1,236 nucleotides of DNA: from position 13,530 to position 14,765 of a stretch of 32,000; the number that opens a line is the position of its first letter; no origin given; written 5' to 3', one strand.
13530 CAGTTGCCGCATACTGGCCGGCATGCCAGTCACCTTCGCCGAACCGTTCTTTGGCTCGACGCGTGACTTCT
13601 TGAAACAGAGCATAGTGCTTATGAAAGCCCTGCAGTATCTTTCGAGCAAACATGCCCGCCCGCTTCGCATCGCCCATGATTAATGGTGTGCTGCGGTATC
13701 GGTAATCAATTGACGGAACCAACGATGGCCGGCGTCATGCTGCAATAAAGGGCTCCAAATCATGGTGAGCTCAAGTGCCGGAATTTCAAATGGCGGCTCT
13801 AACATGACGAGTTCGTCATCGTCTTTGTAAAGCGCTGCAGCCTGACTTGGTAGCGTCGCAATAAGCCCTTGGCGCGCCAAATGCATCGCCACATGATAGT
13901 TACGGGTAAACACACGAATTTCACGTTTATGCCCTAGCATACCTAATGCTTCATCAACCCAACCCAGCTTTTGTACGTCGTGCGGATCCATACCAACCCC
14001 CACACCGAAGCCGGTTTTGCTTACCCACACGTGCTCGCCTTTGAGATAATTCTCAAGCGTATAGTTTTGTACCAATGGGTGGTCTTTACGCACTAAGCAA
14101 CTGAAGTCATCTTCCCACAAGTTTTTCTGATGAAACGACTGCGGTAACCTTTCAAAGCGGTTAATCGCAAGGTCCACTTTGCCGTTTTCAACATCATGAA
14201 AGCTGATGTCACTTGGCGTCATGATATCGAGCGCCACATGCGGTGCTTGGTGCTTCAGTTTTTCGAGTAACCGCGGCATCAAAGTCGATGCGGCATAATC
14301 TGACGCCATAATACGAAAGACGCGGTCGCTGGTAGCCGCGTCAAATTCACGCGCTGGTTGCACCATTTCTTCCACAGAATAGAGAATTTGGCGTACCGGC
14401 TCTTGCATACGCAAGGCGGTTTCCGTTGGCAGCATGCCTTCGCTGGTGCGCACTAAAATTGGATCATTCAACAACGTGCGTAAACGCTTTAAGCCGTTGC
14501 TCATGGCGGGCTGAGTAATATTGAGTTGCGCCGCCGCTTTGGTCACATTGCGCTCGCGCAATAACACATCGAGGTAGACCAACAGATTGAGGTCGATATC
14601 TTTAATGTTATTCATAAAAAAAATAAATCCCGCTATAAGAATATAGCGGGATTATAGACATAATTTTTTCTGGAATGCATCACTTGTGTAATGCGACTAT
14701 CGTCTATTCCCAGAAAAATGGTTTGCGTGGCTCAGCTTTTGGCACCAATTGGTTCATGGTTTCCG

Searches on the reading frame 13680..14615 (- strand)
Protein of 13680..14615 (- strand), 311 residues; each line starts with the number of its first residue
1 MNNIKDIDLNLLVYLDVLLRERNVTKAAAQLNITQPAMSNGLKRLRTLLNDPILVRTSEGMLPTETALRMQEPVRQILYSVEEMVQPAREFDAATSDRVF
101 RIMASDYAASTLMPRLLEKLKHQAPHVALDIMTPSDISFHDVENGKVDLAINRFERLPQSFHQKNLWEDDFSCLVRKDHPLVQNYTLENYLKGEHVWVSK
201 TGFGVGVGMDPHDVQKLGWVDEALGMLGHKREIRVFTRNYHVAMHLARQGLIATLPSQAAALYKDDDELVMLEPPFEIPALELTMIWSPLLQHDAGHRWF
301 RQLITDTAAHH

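Call 9: search_protein_families(library=pfam, proteins=[window:13680-14615:-], max_evalue=0.01)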
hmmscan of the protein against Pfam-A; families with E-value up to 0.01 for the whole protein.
window:13680-14615:- (311 aa): 2 families
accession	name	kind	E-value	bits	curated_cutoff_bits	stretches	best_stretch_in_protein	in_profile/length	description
PF03466.25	LysR_substrate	-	6.5e-23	81.7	28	1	97-308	5-208/209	LysR substrate binding domain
PF00126.33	HTH_1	-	8.5e-15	54.9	26.6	1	9-67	1-59/60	Bacterial regulatory helix-turn-helix protein, lysR family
